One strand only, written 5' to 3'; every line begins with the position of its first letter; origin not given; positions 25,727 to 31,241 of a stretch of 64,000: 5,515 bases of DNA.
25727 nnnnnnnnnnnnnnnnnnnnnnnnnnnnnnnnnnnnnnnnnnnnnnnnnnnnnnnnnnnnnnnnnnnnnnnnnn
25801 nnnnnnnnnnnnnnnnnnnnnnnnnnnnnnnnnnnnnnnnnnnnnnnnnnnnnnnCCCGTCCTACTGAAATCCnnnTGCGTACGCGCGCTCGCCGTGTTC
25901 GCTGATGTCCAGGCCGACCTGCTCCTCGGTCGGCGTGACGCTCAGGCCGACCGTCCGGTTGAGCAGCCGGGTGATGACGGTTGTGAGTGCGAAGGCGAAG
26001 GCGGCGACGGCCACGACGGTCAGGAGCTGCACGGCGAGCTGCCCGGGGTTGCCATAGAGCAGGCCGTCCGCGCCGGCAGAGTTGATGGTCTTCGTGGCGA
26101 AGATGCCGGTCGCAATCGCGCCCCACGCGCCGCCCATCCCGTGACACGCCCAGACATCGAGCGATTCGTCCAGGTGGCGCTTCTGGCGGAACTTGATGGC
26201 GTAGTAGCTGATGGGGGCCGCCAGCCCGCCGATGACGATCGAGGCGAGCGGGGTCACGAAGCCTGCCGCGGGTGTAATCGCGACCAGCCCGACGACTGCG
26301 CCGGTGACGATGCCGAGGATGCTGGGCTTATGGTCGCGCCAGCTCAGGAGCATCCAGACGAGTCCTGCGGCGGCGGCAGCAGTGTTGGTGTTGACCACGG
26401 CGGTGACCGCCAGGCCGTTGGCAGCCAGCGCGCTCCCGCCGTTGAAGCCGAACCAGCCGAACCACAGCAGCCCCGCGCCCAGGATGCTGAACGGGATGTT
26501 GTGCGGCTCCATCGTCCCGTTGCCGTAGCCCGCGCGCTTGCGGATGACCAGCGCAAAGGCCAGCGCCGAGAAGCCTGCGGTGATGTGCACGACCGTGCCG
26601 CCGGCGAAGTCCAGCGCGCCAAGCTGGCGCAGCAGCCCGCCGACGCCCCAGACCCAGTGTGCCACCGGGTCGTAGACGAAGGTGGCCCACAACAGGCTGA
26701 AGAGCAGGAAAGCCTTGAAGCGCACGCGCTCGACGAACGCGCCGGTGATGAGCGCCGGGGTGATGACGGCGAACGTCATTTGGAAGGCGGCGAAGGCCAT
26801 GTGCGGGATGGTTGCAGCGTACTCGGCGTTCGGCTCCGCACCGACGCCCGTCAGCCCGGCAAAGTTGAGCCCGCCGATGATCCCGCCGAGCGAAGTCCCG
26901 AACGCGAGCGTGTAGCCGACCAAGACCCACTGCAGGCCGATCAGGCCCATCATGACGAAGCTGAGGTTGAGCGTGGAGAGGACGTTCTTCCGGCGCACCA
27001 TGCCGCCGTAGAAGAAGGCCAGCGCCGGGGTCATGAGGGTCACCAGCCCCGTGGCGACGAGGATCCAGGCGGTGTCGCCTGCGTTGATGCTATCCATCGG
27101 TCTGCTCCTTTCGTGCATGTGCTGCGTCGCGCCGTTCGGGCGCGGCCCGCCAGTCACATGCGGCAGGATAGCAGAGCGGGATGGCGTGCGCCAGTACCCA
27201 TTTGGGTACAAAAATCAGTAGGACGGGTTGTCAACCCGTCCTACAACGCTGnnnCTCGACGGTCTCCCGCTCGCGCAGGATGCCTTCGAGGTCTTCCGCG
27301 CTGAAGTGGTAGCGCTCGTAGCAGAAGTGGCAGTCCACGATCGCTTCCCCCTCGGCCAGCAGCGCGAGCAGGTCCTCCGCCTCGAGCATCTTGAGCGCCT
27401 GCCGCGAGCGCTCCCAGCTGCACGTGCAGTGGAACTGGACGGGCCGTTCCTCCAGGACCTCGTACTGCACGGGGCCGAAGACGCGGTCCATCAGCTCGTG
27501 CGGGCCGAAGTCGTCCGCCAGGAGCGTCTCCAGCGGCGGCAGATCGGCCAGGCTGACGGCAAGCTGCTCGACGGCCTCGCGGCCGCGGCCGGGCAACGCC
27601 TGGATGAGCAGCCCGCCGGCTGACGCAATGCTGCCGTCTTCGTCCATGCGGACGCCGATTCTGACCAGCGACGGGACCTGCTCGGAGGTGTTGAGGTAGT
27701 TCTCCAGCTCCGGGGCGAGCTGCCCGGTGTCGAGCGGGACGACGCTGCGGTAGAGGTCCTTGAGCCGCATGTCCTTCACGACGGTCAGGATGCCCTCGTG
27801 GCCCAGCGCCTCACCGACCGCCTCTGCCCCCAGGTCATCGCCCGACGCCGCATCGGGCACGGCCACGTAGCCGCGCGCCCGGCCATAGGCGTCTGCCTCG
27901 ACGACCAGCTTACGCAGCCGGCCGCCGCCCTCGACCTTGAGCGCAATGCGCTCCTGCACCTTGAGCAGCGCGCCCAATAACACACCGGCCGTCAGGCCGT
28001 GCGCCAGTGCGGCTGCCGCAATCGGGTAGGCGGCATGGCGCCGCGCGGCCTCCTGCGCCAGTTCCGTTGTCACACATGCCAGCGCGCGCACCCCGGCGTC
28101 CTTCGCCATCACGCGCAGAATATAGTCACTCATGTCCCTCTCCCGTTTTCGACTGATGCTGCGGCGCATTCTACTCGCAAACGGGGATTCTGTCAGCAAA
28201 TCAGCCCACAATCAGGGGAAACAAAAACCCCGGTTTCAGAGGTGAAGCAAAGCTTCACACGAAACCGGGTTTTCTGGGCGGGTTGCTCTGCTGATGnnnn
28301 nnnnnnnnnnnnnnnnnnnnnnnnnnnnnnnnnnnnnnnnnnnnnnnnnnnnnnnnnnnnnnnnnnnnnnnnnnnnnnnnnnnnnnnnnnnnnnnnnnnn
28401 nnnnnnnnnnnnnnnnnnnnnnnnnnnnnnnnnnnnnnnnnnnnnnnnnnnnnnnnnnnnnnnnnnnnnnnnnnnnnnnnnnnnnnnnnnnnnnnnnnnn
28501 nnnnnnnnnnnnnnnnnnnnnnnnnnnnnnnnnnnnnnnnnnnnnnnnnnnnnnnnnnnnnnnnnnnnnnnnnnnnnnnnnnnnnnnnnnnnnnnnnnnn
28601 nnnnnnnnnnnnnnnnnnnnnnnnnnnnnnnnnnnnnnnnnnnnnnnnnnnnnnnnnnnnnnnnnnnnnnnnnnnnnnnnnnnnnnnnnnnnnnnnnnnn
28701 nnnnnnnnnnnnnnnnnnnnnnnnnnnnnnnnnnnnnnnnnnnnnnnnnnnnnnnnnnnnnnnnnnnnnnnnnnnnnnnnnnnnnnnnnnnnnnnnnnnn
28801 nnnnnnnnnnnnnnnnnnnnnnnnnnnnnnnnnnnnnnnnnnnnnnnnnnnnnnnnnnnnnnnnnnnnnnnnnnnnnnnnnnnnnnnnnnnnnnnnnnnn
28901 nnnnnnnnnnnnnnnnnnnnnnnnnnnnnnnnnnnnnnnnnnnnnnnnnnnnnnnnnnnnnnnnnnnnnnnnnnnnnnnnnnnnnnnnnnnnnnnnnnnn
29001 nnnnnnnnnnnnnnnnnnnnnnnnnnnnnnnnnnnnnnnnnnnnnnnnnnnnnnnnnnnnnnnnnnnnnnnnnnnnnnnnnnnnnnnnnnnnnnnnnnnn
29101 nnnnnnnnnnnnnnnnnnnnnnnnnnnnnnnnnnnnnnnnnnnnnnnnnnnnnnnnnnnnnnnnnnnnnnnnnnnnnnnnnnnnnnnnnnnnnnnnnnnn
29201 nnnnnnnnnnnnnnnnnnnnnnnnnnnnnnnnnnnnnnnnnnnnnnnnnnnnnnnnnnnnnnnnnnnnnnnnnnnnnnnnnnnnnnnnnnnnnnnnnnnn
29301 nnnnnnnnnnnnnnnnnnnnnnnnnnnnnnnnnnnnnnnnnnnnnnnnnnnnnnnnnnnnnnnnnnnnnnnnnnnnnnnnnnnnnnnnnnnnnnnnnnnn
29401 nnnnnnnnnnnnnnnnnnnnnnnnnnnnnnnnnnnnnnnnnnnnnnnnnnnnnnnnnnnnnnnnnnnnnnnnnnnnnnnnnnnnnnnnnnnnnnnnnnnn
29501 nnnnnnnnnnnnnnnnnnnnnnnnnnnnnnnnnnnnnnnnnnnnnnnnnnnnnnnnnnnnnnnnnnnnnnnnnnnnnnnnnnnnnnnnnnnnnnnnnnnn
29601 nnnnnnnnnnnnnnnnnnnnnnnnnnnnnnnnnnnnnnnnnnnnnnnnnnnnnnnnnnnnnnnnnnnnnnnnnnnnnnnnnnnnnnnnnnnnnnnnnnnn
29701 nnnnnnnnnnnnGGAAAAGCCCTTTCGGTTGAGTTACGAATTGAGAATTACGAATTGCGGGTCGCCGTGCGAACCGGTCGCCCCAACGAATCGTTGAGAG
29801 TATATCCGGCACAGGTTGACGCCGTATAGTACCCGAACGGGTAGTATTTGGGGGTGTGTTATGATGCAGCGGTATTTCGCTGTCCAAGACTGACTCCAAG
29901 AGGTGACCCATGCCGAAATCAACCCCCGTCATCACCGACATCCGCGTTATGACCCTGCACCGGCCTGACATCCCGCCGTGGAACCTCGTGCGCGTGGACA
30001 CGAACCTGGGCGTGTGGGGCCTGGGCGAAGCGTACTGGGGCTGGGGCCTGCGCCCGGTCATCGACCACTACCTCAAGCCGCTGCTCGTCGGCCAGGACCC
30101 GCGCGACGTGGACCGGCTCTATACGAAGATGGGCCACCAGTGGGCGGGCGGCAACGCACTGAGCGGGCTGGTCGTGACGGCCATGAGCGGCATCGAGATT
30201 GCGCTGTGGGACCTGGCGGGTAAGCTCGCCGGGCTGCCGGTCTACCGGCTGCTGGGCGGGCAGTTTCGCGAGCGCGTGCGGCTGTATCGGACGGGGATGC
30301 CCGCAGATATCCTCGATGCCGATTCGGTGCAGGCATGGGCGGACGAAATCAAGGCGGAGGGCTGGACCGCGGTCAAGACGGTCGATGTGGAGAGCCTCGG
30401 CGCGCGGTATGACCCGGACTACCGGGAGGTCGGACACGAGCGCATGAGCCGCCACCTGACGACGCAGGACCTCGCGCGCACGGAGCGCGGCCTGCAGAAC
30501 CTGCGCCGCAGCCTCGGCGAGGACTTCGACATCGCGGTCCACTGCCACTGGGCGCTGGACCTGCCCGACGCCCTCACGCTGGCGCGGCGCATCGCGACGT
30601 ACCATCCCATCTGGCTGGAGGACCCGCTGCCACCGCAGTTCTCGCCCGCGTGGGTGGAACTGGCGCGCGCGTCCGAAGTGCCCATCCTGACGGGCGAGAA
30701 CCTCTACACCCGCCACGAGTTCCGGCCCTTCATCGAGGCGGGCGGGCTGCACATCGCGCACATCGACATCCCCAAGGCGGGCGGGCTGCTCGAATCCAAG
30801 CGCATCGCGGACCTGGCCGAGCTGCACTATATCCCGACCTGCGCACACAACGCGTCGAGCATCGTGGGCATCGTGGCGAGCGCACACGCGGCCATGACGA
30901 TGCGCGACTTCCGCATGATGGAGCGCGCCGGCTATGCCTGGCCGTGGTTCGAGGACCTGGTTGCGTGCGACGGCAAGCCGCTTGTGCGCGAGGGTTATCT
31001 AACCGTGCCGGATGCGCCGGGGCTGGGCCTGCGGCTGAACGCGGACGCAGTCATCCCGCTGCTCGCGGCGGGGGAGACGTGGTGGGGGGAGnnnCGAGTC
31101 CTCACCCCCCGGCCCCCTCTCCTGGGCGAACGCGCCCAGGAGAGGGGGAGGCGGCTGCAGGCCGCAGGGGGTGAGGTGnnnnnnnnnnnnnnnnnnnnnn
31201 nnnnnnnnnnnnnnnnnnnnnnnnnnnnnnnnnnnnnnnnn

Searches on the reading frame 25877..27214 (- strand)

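Call 24: search_protein_families(library=pfam, proteins=[window:25877-27214:-], max_evalue=0.0001)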
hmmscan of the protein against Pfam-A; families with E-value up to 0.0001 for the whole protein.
window:25877-27214:- (446 aa): 1 family
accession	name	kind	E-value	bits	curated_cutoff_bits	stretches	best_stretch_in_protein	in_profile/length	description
PF00909.26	Ammonium_transp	-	1.3e-124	416.4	23.2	1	49-445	1-399/399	Ammonium Transporter Family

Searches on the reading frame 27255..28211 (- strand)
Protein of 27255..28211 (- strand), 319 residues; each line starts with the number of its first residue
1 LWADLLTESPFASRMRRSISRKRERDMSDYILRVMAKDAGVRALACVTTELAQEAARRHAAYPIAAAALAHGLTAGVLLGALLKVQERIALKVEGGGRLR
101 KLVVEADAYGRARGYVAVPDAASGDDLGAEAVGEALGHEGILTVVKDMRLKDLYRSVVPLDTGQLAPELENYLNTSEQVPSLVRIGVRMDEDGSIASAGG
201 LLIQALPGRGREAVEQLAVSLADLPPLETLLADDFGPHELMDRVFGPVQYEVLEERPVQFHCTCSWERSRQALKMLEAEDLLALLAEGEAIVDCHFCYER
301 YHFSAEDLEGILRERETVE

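Call 24: search_protein_families(library=pfam, proteins=[window:27255-28211:-], max_evalue=0.0001)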
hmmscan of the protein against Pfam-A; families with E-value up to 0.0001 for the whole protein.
window:27255-28211:- (319 aa): 1 family
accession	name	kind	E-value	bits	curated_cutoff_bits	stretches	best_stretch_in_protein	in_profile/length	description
PF01430.24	HSP33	-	3.5e-78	263.2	21.4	1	29-304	1-273/273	Hsp33 protein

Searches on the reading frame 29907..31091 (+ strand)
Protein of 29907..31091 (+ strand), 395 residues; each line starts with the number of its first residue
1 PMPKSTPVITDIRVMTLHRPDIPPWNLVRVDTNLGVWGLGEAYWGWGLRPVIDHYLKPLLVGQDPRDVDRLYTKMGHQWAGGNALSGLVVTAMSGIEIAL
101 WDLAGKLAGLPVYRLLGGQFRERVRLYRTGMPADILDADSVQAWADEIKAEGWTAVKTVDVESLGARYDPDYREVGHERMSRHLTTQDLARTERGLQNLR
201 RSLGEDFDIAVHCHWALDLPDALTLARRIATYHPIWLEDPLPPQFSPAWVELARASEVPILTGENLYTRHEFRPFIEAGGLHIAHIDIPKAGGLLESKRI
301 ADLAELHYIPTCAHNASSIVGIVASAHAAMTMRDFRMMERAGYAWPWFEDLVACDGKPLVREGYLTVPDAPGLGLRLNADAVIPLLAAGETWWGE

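Call 23: search_protein_families(library=pfam, proteins=[window:29907-31091:+], max_evalue=0.0001)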
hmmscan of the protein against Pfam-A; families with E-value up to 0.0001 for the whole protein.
window:29907-31091:+ (395 aa): 2 families
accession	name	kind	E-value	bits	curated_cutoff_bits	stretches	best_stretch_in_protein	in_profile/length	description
PF13378.12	MR_MLE_C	-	3.8e-49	167.8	29.4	1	145-380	6-218/219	Enolase C-terminal domain-like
PF02746.21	MR_MLE_N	-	5.4e-14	52.8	22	1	26-117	29-117/117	Mandelate racemase / muconate lactonizing enzyme, N-terminal domain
